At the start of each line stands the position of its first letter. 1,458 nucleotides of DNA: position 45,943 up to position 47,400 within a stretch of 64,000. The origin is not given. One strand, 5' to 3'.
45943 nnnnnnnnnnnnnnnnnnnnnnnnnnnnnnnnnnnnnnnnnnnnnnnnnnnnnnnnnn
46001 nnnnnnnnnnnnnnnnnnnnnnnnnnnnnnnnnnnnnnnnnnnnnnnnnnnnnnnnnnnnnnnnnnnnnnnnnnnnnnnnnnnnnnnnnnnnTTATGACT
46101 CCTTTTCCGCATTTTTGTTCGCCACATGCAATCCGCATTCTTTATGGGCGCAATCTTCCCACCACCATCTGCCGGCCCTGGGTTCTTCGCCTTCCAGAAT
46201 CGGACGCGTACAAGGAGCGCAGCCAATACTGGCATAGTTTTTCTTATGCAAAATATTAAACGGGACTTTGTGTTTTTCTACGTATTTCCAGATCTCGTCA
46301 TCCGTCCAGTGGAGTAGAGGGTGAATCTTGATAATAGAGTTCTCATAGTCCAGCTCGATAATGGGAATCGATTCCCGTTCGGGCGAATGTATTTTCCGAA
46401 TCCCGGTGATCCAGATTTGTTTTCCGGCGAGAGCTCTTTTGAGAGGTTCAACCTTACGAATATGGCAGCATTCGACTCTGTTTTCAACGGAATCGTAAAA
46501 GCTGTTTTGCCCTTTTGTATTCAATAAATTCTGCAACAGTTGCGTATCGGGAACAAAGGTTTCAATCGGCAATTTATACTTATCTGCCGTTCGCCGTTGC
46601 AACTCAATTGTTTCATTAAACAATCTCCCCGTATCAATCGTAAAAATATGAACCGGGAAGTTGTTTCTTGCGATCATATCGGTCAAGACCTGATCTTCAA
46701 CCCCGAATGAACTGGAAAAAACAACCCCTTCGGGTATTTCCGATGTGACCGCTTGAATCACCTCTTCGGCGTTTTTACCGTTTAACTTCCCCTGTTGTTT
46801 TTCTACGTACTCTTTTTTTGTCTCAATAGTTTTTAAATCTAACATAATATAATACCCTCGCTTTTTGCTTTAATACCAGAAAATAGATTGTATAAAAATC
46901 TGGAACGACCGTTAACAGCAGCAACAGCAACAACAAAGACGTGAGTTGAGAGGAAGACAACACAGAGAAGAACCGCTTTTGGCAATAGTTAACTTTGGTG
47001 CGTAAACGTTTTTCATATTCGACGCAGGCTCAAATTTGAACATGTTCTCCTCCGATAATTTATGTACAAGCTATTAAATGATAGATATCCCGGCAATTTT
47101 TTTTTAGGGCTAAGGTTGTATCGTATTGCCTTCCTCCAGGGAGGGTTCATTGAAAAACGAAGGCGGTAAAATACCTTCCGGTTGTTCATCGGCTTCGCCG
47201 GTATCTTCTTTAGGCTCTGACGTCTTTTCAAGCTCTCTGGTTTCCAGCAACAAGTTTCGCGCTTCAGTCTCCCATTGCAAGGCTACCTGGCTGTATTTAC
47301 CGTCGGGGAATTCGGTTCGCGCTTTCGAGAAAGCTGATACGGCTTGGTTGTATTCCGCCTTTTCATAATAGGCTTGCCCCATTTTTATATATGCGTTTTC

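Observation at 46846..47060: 43-codon ORF ending in seven consecutive Cys codons directly upstream of cysH-sir: candidate cysteine-sensing leader peptide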

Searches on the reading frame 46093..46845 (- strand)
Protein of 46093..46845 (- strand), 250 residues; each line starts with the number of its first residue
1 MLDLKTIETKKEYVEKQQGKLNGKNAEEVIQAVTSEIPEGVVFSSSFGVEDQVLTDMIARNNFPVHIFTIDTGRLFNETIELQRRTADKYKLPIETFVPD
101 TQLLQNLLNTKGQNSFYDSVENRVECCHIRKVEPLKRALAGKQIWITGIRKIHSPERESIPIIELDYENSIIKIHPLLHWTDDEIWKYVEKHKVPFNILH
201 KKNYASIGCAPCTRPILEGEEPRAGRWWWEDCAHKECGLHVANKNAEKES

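Call 5: search_protein_families(library=pfam, proteins=[window:46093-46845:-])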
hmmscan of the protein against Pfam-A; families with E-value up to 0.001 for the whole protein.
window:46093-46845:- (250 aa): 1 family
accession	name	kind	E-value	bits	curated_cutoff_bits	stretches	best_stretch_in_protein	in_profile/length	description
PF01507.26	PAPS_reduct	-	5.3e-47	160.5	22.5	1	41-215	2-175/175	Phosphoadenosine phosphosulfate reductase domain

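Call 6: find_homologous_proteins(query=window:46093-46845:-)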
Query window:46093-46845:- (250 aa): 8000 proteins with E <= 0.001 among 8000 candidates; the best 120 are listed.
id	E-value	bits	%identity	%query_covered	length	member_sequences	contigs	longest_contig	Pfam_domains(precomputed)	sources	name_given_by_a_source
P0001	3.5e-169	579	100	100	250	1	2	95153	PF01507.26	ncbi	-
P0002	1.1e-129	449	74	100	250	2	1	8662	PF01507.26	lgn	-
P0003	5.1e-108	378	64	95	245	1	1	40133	PF01507.26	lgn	-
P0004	3.4e-107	375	61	98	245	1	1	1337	PF01507.26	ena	-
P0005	7.0e-107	374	62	97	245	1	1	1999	PF01507.26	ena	-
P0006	1.7e-84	301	53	92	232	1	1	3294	PF01507.26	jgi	jgi:phosphoadenosine phosphosulfate reductase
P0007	9.4e-84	299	56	89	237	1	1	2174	PF01507.26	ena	-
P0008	1.1e-83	298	57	89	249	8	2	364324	PF01507.26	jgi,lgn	-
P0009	1.3e-83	298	56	89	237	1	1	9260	PF01507.26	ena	-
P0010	2.8e-83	297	53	94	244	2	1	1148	PF01507.26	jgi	jgi:phosphoadenosine phosphosulfate reductase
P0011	3.2e-83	297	52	95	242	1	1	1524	PF01507.26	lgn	-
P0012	5.1e-83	296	54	94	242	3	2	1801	PF01507.26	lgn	-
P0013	7.3e-83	296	58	88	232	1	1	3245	PF01507.26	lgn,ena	-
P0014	8.8e-83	295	55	92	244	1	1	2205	PF01507.26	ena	-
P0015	1.4e-82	295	58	87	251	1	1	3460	PF01507.26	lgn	-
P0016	2.0e-82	294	56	86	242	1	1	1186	PF01507.26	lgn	-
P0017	2.3e-82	294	54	90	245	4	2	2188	PF01507.26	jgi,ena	-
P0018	2.4e-82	294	54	90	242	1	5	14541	PF01507.26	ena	-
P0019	2.6e-82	294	54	94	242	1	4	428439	PF01507.26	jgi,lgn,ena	-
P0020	2.9e-82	294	52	95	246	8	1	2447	PF01507.26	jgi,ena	-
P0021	3.1e-82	294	56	88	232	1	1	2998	PF01507.26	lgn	-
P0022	8.1e-82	292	54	95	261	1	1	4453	PF01507.26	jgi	-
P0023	8.8e-82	292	55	89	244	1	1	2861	PF01507.26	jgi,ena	-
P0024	1.0e-81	292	55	86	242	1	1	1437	PF01507.26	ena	-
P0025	1.3e-81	292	53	90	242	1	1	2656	PF01507.26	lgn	-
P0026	2.1e-81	291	54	92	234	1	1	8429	PF01507.26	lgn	-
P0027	2.3e-81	291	53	94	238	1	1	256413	PF01507.26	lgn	-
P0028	2.5e-81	291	56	89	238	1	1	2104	PF01507.26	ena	-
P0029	2.6e-81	291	54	88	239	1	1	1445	PF01507.26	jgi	jgi:phosphoadenosine phosphosulfate reductase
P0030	2.7e-81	291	56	88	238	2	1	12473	PF01507.26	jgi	jgi:phosphoadenosine phosphosulfate reductase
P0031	3.0e-81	290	53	94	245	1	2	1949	PF01507.26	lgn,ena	-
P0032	3.1e-81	290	55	89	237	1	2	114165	PF01507.26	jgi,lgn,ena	-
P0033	3.1e-81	290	56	90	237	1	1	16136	PF01507.26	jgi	jgi:phosphoadenosine phosphosulfate reductase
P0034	3.3e-81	290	56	86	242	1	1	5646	PF01507.26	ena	-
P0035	3.6e-81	290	52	94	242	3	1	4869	PF01507.26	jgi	-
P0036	4.2e-81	290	53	94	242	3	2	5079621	PF01507.26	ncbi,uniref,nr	ncbi:phosphoadenylyl-sulfate reductase [Flavisolibacter ginsenosidimutans]|uniref:Adenosine 5'-phosp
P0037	4.3e-81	290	51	94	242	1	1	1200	PF01507.26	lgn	-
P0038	4.5e-81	290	53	90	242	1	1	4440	PF01507.26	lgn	-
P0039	4.6e-81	290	54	95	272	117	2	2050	PF01507.26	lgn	-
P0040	5.3e-81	290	54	90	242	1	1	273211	PF01507.26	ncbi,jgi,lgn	jgi:phosphoadenosine phosphosulfate reductase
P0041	6.4e-81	289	57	92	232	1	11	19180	PF01507.26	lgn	-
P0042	6.6e-81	289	55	89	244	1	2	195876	PF01507.26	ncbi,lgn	-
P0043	7.5e-81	289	54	90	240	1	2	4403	PF01507.26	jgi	jgi:phosphoadenosine phosphosulfate reductase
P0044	7.7e-81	289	55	87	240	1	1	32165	PF01507.26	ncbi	ncbi:MAG: phosphoadenylyl-sulfate reductase [Chitinophagales bacterium]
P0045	8.1e-81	289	52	90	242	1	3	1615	PF01507.26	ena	-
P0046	9.4e-81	289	50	98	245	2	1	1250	PF01507.26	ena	-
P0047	1.1e-80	289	54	94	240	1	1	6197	PF01507.26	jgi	-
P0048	1.1e-80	288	53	90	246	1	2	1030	PF01507.26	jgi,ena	-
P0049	1.2e-80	288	54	90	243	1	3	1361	PF01507.26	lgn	-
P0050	1.3e-80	288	53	94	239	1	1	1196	PF01507.26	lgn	-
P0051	1.3e-80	288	52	97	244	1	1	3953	PF01507.26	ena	-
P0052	1.3e-80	288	53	89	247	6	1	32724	PF01507.26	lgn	-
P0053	1.4e-80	288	54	89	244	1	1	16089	PF01507.26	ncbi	-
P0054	1.4e-80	288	56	88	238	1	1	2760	PF01507.26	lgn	-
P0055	1.5e-80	288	56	88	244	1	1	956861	PF01507.26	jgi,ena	-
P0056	1.6e-80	288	54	90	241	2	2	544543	PF01507.26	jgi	jgi:phosphoadenosine phosphosulfate reductase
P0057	1.7e-80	288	54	88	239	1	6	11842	PF01507.26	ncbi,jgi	jgi:phosphoadenosine phosphosulfate reductase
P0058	1.8e-80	288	54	88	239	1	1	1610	PF01507.26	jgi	jgi:phosphoadenosine phosphosulfate reductase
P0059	2.0e-80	288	54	92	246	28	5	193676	PF01507.26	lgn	-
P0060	2.0e-80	288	54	88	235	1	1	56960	PF01507.26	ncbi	-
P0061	2.1e-80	288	53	92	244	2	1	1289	PF01507.26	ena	-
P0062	2.1e-80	288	53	94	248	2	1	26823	PF01507.26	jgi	jgi:phosphoadenosine phosphosulfate reductase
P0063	2.1e-80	288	56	92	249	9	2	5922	PF01507.26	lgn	-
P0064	2.2e-80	288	54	90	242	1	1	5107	PF01507.26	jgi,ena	-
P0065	2.2e-80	288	57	89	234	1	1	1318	PF01507.26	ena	-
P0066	2.2e-80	288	53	89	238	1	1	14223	PF01507.26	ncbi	-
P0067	2.4e-80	287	52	92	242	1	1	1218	PF01507.26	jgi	jgi:phosphoadenosine phosphosulfate reductase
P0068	2.4e-80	287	53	92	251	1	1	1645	PF01507.26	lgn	-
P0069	2.4e-80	287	56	89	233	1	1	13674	PF01507.26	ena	-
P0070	2.4e-80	287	55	87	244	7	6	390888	PF01507.26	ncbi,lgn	-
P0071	2.6e-80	287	53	90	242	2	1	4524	PF01507.26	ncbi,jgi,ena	ncbi:MAG TPA: phosphoadenylyl-sulfate reductase [Flavisolibacter sp.]|jgi:phosphoadenosine phosphosu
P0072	2.7e-80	287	55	86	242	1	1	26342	PF01507.26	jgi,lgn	jgi:phosphoadenosine phosphosulfate reductase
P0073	2.8e-80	287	49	96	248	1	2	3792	PF01507.26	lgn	-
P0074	2.8e-80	287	57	88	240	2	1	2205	PF01507.26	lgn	-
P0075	2.9e-80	287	57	83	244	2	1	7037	PF01507.26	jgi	-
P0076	2.9e-80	287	56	85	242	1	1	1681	PF01507.26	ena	-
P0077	3.1e-80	287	56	86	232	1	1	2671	PF01507.26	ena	-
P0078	3.5e-80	287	57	87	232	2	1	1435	PF01507.26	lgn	-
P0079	3.6e-80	287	54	92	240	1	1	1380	PF01507.26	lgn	-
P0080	3.7e-80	287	51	92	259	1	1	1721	PF01507.26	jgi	jgi:phosphoadenosine phosphosulfate reductase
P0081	3.7e-80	287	56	87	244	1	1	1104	PF01507.26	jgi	jgi:phosphoadenosine phosphosulfate reductase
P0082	3.7e-80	287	54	88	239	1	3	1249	PF01507.26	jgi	jgi:phosphoadenosine phosphosulfate reductase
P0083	3.8e-80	287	54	88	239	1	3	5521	PF01507.26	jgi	jgi:phosphoadenosine phosphosulfate reductase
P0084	3.9e-80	287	53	89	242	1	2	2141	PF01507.26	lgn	-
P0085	3.9e-80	287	59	85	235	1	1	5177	PF01507.26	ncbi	-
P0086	4.0e-80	287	56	86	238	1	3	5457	PF01507.26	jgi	jgi:phosphoadenosine phosphosulfate reductase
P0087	4.2e-80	287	55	92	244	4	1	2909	PF01507.26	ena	-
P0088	4.3e-80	287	53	89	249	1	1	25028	PF01507.26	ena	-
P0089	4.5e-80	287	54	92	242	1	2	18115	PF01507.26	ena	-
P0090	4.7e-80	286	49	100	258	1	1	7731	PF01507.26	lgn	-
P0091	4.7e-80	286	53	92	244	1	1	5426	PF01507.26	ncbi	ncbi:MAG TPA: phosphoadenylyl-sulfate reductase [Chitinophagaceae bacterium]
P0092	4.8e-80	286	54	89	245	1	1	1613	PF01507.26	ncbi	-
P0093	5.1e-80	286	56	88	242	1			PF01507.26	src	-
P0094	5.5e-80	286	52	90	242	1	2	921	PF01507.26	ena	-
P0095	5.7e-80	286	54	88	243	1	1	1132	PF01507.26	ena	-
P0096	5.7e-80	286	56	89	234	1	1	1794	PF01507.26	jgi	-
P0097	5.8e-80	286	52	94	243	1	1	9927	PF01507.26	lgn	-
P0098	5.8e-80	286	53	91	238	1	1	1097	PF01507.26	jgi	jgi:phosphoadenosine phosphosulfate reductase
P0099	5.9e-80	286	56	88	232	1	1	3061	PF01507.26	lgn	-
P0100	6.1e-80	286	53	90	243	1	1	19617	PF01507.26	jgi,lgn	-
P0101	6.3e-80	286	53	94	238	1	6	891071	PF01507.26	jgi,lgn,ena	jgi:phosphoadenosine phosphosulfate reductase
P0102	6.6e-80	286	53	90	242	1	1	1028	PF01507.26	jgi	-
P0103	6.6e-80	286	56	86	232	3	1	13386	PF01507.26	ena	-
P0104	6.9e-80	286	52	95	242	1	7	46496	PF01507.26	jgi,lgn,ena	jgi:phosphoadenosine phosphosulfate reductase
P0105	7.4e-80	286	56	88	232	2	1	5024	PF01507.26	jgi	jgi:phosphoadenosine phosphosulfate reductase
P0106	7.7e-80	286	55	91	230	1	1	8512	PF01507.26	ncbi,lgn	-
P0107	7.9e-80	286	50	94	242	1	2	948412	PF01507.26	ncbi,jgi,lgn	jgi:phosphoadenosine phosphosulfate reductase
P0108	8.1e-80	286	53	92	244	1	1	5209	PF01507.26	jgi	jgi:phosphoadenosine phosphosulfate reductase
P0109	8.5e-80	286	54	96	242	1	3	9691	PF01507.26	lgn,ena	-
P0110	8.7e-80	286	54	92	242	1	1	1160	PF01507.26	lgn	-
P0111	9.4e-80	285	53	95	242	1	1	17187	PF01507.26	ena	-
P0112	9.6e-80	285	52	95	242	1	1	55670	PF01507.26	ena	-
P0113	9.6e-80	285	53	90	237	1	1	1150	PF01507.26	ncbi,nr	ncbi:MAG TPA: phosphoadenylyl-sulfate reductase, partial [Flavisolibacter sp.]|nr:phosphoadenylyl-su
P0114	9.9e-80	285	56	87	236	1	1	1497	PF01507.26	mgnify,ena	mgnify:CR=1 FL=1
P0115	1.0e-79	285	53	92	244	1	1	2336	PF01507.26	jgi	jgi:phosphoadenosine phosphosulfate reductase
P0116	1.0e-79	285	55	86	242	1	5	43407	PF01507.26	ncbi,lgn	-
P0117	1.0e-79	285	56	86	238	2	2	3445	PF01507.26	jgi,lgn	jgi:phosphoadenosine phosphosulfate reductase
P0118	1.0e-79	285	56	88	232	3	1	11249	PF01507.26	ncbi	-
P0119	1.0e-79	285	53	89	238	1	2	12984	PF01507.26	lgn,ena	-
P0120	1.1e-79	285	54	91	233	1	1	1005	PF01507.26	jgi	jgi:phosphoadenosine phosphosulfate reductase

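Call 7: find_encoding_contigs(protein=window:46093-46845:-, flank=4000, max_places=6)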
Protein window:46093-46845:- (250 aa): 3 contigs read that carry it; 1 place shown.
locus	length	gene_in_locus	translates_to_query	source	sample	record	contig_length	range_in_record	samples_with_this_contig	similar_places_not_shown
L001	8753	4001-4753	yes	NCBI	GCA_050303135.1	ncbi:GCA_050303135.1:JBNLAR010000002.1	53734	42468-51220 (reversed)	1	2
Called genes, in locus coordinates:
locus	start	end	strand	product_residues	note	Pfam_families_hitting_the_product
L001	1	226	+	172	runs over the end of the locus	PF22769:DCD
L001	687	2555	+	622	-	-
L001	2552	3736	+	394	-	PF09976:TPR_21 (faint), PF12895:ANAPC3 (faint), PF13424:TPR_12 (faint), PF13174:TPR_6 (faint), PF13181:TPR_8 (faint), PF13428:TPR_14 (faint), PF13432:TPR_16, PF14559:TPR_19 (weak), +9 more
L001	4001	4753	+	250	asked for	PF01507:PAPS_reduct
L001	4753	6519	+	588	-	PF03460:NIR_SIR_ferr, PF01077:NIR_SIR, PF03460:NIR_SIR_ferr (weak), PF01077:NIR_SIR (weak)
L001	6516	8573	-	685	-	PF01541:GIY-YIG (weak), PF27096:UvrC_M, PF02151:UVR (weak), PF22920:UvrC_RNaseH (weak), PF08459:UvrC_RNaseH_dom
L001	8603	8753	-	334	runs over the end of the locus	PF01479:S4 (weak), PF00849:PseudoU_synth_2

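Call 8: find_encoding_contigs(protein=P0002, flank=3000, max_places=3)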
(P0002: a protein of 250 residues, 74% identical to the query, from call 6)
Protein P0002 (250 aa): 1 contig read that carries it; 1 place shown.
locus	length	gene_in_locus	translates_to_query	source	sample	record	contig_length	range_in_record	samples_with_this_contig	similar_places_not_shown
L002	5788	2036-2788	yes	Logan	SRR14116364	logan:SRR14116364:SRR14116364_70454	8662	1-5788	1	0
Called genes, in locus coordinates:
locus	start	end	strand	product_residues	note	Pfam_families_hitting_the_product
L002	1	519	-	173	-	?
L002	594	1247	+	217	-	PF00657:Lipase_GDSL, PF13472:Lipase_GDSL_2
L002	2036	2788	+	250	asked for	PF01507:PAPS_reduct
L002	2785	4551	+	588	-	PF03460:NIR_SIR_ferr, PF01077:NIR_SIR, PF03460:NIR_SIR_ferr (weak)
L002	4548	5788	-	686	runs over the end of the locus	PF01541:GIY-YIG (weak), PF27096:UvrC_M, PF02151:UVR (faint), PF22920:UvrC_RNaseH (faint), PF08459:UvrC_RNaseH_dom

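Call 9: find_encoding_contigs(protein=P0003, flank=3000, max_places=3)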
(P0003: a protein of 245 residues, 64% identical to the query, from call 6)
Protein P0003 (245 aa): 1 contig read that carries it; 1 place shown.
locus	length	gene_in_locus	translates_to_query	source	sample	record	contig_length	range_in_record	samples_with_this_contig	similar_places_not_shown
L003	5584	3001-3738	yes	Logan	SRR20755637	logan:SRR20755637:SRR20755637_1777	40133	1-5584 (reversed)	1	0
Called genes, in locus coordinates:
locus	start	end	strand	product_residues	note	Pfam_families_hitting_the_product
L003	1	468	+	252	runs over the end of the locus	PF01936:NYN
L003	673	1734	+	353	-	PF02277:DBI_PRT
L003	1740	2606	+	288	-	PF02654:CobS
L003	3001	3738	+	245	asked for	PF01507:PAPS_reduct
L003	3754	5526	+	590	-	PF03460:NIR_SIR_ferr, PF01077:NIR_SIR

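Call 10: find_encoding_contigs(protein=P0005, flank=3000, max_places=3)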
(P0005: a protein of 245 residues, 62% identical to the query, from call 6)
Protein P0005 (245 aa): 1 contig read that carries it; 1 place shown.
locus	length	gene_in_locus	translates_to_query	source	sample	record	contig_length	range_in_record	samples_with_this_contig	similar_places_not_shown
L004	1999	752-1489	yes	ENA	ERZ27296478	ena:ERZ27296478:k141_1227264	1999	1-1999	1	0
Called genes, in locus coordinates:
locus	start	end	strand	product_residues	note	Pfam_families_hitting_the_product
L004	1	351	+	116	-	?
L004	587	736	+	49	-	-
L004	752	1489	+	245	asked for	PF01507:PAPS_reduct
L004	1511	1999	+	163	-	?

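Call 11: find_encoding_contigs(protein=P0004, flank=3000, max_places=3)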
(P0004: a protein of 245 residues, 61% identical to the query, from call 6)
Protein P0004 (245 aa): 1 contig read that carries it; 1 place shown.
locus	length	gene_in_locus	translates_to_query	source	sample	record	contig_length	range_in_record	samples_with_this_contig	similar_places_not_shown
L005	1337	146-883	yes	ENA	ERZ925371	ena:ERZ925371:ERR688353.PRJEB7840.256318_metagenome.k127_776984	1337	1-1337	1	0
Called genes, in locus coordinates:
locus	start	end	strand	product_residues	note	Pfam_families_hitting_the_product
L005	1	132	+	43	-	?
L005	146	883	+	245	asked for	PF01507:PAPS_reduct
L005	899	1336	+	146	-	?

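Call 18: find_related_loci(query=A1, collection=genome_contigs, flank=1500)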
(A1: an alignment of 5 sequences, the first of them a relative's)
Query A1 (250 aa) in genome_contigs; peptide patterns used: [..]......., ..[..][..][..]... (x = any residue, [..] = any of these).
599 stretches matched a pattern (row limit reached: there are more); 464 encode a relative of the query (tblastn E <= 1e-3); the best 80 are kept; 80 distinct loci.
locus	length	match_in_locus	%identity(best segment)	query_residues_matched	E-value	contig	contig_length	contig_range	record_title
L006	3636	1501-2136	58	28-240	3e-83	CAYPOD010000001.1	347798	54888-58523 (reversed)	MAG TPA_asm: uncultured Chitinophaga sp. isolate SRP329715_co2_61 genome assembly, contig: NODE_35_length_347798_cov_12.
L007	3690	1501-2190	54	20-245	2e-82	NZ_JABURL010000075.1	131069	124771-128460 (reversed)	MAG: Cyclobacterium sp. isolate Bin_11 NODE_40_length_131069_cov_13.8067, whole genome shotgun sequence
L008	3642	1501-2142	54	28-242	2e-80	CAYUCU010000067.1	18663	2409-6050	MAG TPA_asm: uncultured Chitinophaga sp. isolate SRP150892_co2_494 genome assembly, contig: NODE_4177_length_18663_cov_5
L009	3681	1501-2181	50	14-240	6e-80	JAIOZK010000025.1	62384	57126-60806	MAG: Bacteroidales bacterium isolate Tobar13.5m-G7 Tobar13-5m-C508, whole genome shotgun sequence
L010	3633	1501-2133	55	30-241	3e-80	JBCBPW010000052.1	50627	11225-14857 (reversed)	MAG: Bacteroidota bacterium isolate J06634_3 NODE_52_length_50627_cov_11.563917, whole genome shotgun sequence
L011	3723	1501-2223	49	10-250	3e-80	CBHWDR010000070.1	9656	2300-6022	MAG TPA_asm: uncultured Chitinophagales bacterium isolate ERR14722427_concoct_25 genome assembly, contig: ERZ27336822.32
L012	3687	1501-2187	53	14-243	4e-81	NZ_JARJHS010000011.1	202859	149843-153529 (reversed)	Pollutibacter soli strain JS81 spades_K_25_97_11, whole genome shotgun sequence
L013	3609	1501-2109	59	37-240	2e-79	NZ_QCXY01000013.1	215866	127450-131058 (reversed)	Pleomorphovibrio marinus strain SW125 13, whole genome shotgun sequence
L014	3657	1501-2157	51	28-247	3e-79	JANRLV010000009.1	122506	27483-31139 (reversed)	MAG: Chitinophagaceae bacterium isolate bins.144 k141_4208580, whole genome shotgun sequence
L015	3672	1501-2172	51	18-242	3e-79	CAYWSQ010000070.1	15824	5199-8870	MAG TPA_asm: uncultured Flavisolibacter sp. isolate SRP323723_co1_17 genome assembly, contig: NODE_3073_length_15824_cov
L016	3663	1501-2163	54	20-241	3e-79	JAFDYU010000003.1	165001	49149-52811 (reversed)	MAG: Bacteroidetes bacterium isolate SZAS-63 BACT-KAN-11__3__length-165001, whole genome shotgun sequence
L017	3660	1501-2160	52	20-240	3e-79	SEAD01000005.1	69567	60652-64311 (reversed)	MAG: Chitinophagaceae bacterium isolate PMG_220 scaffold_533, whole genome shotgun sequence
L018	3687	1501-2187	52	14-243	4e-79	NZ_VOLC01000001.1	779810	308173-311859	Lunatibacter salilacus strain CUG 91308 NODE_1_length_779810_cov_172.963_ID_2459, whole genome shotgun sequence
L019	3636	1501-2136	55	28-240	6e-79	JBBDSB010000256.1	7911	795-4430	MAG: Cyclobacteriaceae bacterium isolate LejiaC_41_44 Lejia_C_20900_length_7911_cov_26, whole genome shotgun sequence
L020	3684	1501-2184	52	13-241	4e-79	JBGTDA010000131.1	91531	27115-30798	MAG: Rhodonellum sp. isolate JTS-RE132 k141_4414602, whole genome shotgun sequence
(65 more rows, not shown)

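Call 56: search_protein_families(library=ncbifam, proteins=[window:46093-46845:-], max_evalue=0.01)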
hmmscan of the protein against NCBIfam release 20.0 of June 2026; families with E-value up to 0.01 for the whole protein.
window:46093-46845:- (250 aa): 14 families
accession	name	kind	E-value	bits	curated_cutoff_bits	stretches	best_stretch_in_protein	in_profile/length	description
NF002537.0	PRK02090.1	equivalog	2.8e-80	269.5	154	1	7-244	9-242/244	phosphoadenylyl-sulfate reductase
TIGR02055.1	APS_reductase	subfamily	2.4e-73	246.1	235.3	1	46-239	1-194/194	adenylylsulfate reductase, thioredoxin dependent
TIGR00434.1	cysH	subfamily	5.1e-52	176.8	165.1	1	26-240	1-213/214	phosophoadenylyl-sulfate reductase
TIGR00424.1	APS_reduc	equivalog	2.5e-50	171.5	553.2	1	14-244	91-327/464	5'-adenylylsulfate reductase, thioredoxin-independent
TIGR02057.1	PAPS_reductase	equivalog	3.2e-47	161.3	254.2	1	17-240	4-224/224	phosphoadenosine phosphosulfate reductase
NF006327.0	PRK08557.1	equivalog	5.8e-16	58.3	366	1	8-213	146-355/415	hypothetical protein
NF010367.0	PRK13795.1-2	equivalog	2.5e-13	49.4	456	1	7-212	216-415/584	hypothetical protein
NF010368.0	PRK13795.1-3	equivalog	1.1e-12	47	588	1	24-213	233-421/635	hypothetical protein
NF010366.0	PRK13795.1-1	equivalog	3.9e-11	41.8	745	1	21-213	246-444/667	hypothetical protein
NF003587.0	PRK05253.1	subfamily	3.2e-09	36.5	195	1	170-198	179-207/301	sulfate adenylyltransferase subunit CysD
NF010369.0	PRK13795.1-4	equivalog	1.1e-06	27.1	1086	1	32-213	245-429/633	hypothetical protein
NF006351.0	PRK08576.1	equivalog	1.6e-06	27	290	1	126-213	313-402/436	hypothetical protein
TIGR02039.1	CysD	subfamily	1.2e-05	25.1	396.6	0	172-198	173-199/294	sulfate adenylyltransferase, small subunit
NF009214.0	PRK12563.1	equivalog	0.00049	19.6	413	0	172-199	196-223/317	sulfate adenylyltransferase subunit CysD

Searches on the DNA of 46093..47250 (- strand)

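Call 4: search_rna_families(source=window, start=46700, end=47250, threshold=evalue, max_evalue=10)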
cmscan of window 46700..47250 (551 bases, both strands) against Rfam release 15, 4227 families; matches with E-value up to 10: 0.
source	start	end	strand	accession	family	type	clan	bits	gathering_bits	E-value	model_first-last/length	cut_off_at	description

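Call 58: search_rna_families(sources=[L002, L003, L004, L005, L006, L007, L008, L012, L013, L015, L017, L022, L023, L028, L036, L042, L044, L050, L052, L066], threshold=gathering)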
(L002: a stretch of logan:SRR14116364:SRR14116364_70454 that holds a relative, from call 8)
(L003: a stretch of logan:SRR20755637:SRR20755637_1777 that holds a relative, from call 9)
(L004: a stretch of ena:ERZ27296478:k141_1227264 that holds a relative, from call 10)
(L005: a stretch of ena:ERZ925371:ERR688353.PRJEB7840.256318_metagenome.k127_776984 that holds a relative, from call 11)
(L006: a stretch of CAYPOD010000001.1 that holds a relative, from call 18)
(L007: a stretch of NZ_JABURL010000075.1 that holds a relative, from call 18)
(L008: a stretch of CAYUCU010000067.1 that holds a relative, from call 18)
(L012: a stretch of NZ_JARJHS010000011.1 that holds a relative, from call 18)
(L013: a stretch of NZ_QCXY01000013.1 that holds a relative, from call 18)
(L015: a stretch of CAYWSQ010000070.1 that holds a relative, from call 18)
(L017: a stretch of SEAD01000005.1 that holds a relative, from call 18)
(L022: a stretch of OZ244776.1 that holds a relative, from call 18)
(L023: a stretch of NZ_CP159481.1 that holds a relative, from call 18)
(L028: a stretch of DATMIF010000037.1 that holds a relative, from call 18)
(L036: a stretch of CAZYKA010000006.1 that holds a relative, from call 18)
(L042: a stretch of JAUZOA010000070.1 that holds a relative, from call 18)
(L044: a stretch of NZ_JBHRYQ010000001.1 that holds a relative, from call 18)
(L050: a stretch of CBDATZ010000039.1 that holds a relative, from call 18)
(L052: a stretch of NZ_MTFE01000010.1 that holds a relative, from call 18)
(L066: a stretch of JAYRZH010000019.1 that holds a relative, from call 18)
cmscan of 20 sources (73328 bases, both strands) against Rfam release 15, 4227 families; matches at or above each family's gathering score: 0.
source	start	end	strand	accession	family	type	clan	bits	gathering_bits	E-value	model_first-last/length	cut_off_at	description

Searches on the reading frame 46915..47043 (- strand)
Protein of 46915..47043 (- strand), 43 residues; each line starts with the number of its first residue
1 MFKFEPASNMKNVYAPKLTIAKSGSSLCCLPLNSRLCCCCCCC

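Call 55: search_protein_families(library=pfam, proteins=[window:46915-47043:-], max_evalue=1)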
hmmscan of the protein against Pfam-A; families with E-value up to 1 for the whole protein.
seq(43 aa): 0 families

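Call 56: search_protein_families(library=ncbifam, proteins=[window:46915-47043:-], max_evalue=0.01)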
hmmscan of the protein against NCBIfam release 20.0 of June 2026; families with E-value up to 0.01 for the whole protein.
seq(43 aa): 0 families
